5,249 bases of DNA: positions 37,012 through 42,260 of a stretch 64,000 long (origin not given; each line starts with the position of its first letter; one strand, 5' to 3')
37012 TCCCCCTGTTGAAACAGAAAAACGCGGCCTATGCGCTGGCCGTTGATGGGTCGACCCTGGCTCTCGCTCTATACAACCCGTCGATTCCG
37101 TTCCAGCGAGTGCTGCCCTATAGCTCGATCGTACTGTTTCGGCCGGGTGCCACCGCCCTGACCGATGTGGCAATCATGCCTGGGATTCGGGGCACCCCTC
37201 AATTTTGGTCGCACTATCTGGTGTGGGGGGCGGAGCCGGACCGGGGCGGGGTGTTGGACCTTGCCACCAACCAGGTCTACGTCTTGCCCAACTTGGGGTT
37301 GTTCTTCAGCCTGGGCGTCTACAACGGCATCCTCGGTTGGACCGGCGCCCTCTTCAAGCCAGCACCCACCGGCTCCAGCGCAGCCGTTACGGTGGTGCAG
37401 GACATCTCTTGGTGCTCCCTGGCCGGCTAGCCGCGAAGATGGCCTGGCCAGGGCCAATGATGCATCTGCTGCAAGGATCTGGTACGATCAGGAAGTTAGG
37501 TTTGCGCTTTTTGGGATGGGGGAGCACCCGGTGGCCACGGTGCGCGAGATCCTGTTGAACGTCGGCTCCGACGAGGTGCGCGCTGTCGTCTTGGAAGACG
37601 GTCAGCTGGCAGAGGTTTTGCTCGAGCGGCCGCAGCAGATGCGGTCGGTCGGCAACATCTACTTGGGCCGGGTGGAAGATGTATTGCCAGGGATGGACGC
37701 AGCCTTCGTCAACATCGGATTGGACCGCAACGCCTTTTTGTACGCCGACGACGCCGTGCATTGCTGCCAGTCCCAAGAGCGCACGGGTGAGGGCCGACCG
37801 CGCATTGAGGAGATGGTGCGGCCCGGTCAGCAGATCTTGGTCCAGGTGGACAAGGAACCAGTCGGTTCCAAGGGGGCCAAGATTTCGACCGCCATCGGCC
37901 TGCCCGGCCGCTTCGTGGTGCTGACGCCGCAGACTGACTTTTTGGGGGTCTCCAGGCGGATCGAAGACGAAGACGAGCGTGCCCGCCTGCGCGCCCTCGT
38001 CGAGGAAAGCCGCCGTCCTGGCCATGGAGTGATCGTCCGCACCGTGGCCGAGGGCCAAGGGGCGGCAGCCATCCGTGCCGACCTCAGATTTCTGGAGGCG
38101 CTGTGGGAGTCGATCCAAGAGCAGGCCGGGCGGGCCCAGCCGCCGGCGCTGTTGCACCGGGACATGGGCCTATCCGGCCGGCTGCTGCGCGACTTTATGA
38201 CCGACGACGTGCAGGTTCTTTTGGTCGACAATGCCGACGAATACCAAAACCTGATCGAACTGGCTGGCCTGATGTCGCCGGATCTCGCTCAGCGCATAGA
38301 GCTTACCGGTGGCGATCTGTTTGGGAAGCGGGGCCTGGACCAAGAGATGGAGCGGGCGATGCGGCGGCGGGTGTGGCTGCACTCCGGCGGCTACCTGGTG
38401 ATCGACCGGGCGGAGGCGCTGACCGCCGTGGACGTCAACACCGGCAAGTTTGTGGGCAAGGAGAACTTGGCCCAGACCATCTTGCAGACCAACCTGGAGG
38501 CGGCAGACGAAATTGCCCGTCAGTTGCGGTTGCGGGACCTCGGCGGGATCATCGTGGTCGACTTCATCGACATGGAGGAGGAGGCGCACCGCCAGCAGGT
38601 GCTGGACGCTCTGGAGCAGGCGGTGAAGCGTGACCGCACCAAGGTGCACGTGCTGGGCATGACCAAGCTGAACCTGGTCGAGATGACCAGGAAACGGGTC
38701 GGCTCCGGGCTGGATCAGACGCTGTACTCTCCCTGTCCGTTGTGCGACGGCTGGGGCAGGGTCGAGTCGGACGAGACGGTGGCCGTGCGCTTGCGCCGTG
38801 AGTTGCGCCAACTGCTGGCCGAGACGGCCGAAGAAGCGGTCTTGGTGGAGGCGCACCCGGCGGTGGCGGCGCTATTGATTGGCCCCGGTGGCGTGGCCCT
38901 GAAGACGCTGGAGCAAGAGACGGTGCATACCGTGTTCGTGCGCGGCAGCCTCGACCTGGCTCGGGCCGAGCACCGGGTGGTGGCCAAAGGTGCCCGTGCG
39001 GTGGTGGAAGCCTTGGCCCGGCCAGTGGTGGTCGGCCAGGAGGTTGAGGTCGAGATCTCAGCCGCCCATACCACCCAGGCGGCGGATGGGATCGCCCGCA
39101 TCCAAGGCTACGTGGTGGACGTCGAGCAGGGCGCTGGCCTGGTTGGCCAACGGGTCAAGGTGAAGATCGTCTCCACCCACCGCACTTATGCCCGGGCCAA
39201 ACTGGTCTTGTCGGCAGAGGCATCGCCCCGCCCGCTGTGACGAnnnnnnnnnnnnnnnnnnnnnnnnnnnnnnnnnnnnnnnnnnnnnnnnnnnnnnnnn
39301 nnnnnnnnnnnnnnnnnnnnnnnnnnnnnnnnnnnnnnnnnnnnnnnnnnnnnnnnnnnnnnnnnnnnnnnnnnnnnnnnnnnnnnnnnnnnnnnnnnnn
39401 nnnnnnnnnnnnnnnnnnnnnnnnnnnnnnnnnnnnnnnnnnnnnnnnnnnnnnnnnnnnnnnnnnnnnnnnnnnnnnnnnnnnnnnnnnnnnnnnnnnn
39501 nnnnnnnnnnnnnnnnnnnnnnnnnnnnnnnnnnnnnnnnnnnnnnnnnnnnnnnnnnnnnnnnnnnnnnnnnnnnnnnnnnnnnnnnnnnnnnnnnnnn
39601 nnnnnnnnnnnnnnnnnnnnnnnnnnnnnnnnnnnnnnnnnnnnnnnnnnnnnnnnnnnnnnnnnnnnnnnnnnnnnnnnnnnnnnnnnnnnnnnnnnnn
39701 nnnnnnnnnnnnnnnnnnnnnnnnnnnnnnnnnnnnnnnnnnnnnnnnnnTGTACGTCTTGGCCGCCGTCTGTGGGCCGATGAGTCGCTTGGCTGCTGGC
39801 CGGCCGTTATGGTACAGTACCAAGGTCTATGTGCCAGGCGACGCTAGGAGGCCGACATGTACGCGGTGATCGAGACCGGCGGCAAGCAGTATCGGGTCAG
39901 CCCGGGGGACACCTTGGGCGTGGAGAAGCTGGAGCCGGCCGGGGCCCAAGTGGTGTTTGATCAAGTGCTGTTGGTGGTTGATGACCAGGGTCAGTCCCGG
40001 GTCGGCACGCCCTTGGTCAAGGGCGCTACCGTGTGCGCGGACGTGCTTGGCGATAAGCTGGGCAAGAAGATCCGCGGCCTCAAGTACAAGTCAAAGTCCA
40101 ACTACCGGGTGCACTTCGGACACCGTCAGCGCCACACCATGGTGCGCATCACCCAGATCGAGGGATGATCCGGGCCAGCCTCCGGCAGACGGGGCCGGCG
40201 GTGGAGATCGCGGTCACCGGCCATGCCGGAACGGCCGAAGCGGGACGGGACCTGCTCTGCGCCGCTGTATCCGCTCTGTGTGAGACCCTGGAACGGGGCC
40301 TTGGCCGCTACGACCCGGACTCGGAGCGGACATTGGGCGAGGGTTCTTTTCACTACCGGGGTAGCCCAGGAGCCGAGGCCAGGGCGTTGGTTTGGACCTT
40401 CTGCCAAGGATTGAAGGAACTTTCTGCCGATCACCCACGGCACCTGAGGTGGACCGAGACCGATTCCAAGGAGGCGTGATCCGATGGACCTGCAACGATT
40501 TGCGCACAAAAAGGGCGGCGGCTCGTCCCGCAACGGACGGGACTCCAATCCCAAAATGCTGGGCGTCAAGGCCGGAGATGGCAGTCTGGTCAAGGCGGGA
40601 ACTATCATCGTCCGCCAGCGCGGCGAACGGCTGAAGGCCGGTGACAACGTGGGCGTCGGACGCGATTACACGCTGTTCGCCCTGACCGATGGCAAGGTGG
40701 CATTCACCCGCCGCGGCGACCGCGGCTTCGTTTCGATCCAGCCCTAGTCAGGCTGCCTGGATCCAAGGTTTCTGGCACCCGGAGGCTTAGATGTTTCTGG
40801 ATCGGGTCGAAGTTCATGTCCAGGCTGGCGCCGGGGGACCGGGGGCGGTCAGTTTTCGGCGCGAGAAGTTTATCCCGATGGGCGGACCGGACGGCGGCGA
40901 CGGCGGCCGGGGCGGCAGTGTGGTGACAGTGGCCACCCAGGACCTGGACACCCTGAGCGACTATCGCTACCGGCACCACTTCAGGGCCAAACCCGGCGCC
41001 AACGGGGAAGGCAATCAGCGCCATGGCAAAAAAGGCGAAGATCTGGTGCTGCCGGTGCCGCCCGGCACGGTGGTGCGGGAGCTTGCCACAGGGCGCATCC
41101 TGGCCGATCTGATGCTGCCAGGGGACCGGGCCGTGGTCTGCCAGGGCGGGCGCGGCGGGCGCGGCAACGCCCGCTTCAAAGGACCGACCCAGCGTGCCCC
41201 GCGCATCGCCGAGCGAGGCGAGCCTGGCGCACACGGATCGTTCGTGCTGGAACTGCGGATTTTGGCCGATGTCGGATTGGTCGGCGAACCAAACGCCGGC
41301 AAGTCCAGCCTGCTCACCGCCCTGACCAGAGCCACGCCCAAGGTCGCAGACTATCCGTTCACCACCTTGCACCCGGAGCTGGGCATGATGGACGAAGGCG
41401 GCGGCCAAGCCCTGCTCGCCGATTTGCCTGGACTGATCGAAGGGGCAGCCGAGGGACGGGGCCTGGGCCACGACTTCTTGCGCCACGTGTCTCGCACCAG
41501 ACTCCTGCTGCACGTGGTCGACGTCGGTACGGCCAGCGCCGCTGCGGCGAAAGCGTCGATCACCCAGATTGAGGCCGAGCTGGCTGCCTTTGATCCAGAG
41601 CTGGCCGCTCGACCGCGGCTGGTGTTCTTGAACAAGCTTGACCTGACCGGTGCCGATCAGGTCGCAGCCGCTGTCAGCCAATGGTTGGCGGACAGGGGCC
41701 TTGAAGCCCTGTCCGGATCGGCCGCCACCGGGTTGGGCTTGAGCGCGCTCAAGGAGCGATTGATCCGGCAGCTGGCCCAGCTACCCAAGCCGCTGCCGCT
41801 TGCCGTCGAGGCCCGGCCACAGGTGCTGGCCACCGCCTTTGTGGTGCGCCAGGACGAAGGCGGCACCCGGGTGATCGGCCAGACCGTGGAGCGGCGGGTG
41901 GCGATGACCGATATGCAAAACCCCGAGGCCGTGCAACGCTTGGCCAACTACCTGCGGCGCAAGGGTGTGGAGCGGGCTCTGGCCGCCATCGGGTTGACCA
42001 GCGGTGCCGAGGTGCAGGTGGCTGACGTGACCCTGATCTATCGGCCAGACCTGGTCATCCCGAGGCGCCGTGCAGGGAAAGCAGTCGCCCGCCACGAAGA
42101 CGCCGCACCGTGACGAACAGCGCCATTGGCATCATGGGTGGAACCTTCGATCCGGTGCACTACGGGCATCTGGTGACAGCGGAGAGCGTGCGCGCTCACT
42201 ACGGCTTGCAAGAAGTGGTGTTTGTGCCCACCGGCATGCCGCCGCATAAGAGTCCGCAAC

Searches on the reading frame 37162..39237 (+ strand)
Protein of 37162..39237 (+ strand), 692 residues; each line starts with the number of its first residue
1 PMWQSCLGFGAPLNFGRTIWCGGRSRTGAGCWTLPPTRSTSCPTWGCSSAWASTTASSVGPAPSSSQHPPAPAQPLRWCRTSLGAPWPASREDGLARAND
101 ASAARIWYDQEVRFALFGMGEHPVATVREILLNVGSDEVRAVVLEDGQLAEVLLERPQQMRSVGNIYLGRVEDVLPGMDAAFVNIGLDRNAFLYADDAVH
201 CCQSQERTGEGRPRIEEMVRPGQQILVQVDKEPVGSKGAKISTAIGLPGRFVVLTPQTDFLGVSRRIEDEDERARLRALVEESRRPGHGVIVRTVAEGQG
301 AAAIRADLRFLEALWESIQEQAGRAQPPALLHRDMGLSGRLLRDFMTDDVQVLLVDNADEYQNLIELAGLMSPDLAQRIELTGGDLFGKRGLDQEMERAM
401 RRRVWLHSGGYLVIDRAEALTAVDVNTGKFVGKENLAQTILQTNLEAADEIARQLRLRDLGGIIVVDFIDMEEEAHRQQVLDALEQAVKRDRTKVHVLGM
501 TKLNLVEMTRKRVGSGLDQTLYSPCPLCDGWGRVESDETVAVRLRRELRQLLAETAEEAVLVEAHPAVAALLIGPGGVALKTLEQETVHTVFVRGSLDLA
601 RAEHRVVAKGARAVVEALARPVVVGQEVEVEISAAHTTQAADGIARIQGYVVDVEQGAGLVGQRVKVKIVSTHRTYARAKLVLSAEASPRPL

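Call 76: search_protein_families(library=ncbifam, proteins=[window:37162-39237:+], max_evalue=1e-10)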
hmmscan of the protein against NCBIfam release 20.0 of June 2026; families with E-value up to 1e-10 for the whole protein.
window:37162-39237:+ (692 aa): 5 families
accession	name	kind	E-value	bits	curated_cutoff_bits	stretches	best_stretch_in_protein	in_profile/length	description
TIGR00757.1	RNaseEG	subfamily_domain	1.4e-139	465.7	325.95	1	138-545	1-414/415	Rne/Rng family ribonuclease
NF008689.0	PRK11712.1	equivalog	4.4e-133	444.3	594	1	128-583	3-463/489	ribonuclease G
NF052588.1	RnaseEMycob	equivalog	2.1e-96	323.7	1400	1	139-534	339-746/945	ribonuclease E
NF052586.1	RnaseECyano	equivalog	4.2e-93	312.8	900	1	139-534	13-406/619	ribonuclease E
NF008074.0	PRK10811.1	equivalog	1.4e-87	294.6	908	1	130-548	4-427/1068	ribonuclease E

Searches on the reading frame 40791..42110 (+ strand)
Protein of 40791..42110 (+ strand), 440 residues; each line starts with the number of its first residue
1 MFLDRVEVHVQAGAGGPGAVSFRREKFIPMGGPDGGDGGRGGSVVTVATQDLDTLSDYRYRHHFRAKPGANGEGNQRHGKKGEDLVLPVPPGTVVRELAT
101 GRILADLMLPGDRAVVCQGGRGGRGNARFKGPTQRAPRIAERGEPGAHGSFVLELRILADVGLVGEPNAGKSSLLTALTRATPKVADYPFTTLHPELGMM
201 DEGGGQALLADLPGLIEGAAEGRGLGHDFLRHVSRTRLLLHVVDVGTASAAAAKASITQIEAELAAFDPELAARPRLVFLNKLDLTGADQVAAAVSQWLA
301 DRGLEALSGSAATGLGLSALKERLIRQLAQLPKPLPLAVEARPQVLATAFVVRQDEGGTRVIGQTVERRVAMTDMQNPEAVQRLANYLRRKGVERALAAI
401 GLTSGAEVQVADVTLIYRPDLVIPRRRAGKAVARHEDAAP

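Call 76: search_protein_families(library=ncbifam, proteins=[window:40791-42110:+], max_evalue=1e-10)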
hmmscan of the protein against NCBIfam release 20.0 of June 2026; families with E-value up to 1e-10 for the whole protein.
window:40791-42110:+ (440 aa): 10 families
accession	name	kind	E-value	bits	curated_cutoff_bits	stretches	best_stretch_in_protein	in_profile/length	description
NF008955.0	PRK12297.1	equivalog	1.4e-140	469.1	406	1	1-417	2-427/429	GTPase ObgE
NF008954.1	PRK12296.1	equivalog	2.8e-125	418.4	377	1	2-423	4-442/470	GTPase ObgE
TIGR02729.1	Obg_CgtA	equivalog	1.8e-122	408.5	280.25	1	2-328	1-328/329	Obg family GTPase CgtA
NF008956.1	PRK12299.1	equivalog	6.3e-120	400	300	1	1-328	1-325/327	GTPase ObgE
NF007171.0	PRK09602.1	subfamily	2.9e-21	75.8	387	0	160-199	4-43/397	YchF-related putative GTPase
TIGR03595.1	Obg_CgtA_exten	equivalog_domain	2.1e-15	56.3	37.65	1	351-417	3-69/70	Obg family GTPase CgtA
TIGR03156.1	GTP_HflX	equivalog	4.9e-14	52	216.75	1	159-327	190-350/351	GTPase HflX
TIGR00092.1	TIGR00092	equivalog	2.5e-13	49.9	279.2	0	161-199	5-44/368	redox-regulated ATPase YchF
NF000908.1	PRK00089.1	equivalog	5e-11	42.4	237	1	161-332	6-171/291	GTPase Era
NF008280.0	PRK11058.1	equivalog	8.6e-11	41.2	441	0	159-331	198-368/426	ribosome rescue GTPase HflX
